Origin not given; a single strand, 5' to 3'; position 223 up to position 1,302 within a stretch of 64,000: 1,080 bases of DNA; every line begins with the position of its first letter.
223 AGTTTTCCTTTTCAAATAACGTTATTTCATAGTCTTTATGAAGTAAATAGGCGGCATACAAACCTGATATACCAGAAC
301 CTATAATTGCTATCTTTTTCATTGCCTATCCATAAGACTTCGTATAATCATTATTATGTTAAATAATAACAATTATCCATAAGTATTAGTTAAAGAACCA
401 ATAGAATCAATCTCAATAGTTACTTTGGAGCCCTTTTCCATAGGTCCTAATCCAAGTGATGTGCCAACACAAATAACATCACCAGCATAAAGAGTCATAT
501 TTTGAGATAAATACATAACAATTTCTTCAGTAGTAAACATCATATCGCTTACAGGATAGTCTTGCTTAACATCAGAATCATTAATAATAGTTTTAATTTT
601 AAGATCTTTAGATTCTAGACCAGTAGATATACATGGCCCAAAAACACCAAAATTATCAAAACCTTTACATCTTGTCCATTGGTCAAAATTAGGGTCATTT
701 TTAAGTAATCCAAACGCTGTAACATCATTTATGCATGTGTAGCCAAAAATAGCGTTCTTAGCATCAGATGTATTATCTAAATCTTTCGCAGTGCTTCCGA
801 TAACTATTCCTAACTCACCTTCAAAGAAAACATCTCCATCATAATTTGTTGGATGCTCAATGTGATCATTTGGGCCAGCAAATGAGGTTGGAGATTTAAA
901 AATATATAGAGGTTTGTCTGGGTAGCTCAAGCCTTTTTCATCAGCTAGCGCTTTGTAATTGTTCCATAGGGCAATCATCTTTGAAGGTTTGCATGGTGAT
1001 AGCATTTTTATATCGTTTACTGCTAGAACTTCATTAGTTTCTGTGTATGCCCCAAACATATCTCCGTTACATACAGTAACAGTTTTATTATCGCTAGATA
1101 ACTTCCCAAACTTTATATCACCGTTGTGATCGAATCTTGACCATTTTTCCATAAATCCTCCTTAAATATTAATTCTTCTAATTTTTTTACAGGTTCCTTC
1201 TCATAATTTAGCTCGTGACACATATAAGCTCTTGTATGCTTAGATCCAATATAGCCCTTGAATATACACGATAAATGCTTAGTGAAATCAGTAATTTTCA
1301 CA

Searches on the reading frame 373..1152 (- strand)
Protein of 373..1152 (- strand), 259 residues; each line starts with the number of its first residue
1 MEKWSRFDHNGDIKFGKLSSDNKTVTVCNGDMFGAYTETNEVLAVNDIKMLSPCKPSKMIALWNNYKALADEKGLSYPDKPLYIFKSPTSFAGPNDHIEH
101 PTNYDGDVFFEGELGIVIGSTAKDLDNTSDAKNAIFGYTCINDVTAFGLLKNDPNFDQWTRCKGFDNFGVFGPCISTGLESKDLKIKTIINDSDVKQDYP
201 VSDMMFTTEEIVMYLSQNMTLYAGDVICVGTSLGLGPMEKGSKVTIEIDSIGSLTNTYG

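Call 31: find_encoding_contigs(protein=window:373-1152:-, flank=10000, max_places=1)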
Protein window:373-1152:- (259 aa): 22 contigs read that carry it; 1 place shown.
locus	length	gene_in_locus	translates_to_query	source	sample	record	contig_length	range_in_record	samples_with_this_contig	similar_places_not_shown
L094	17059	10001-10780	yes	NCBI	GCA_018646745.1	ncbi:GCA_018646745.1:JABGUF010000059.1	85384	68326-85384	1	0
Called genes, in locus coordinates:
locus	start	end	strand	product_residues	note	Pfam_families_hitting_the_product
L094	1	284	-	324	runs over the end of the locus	PF00056:Ldh_1_N, PF02866:Ldh_1_C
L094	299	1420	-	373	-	PF03969:AFG1_ATPase, PF00308:Bac_DnaA (faint)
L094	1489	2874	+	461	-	PF00749:tRNA-synt_1c, PF19269:Anticodon_2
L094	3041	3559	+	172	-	PF00156:Pribosyltran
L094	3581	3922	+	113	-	PF03960:ArsC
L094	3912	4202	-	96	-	-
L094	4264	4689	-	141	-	-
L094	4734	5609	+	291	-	-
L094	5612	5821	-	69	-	-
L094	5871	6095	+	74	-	-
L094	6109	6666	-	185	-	PF00881:Nitroreductase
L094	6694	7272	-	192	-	PF01243:PNPOx_N (weak), PF12766:Pyridox_oxase_2, PF16242:Pyrid_ox_like (weak)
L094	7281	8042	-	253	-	PF01061:ABC2_membrane, PF12698:ABC2_membrane_3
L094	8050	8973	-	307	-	PF00005:ABC_tran, PF13304:AAA_21 (faint)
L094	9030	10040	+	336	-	PF01207:Dus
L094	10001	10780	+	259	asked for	PF10370:Rv2993c-like_N, PF01557:FAA_hydrolase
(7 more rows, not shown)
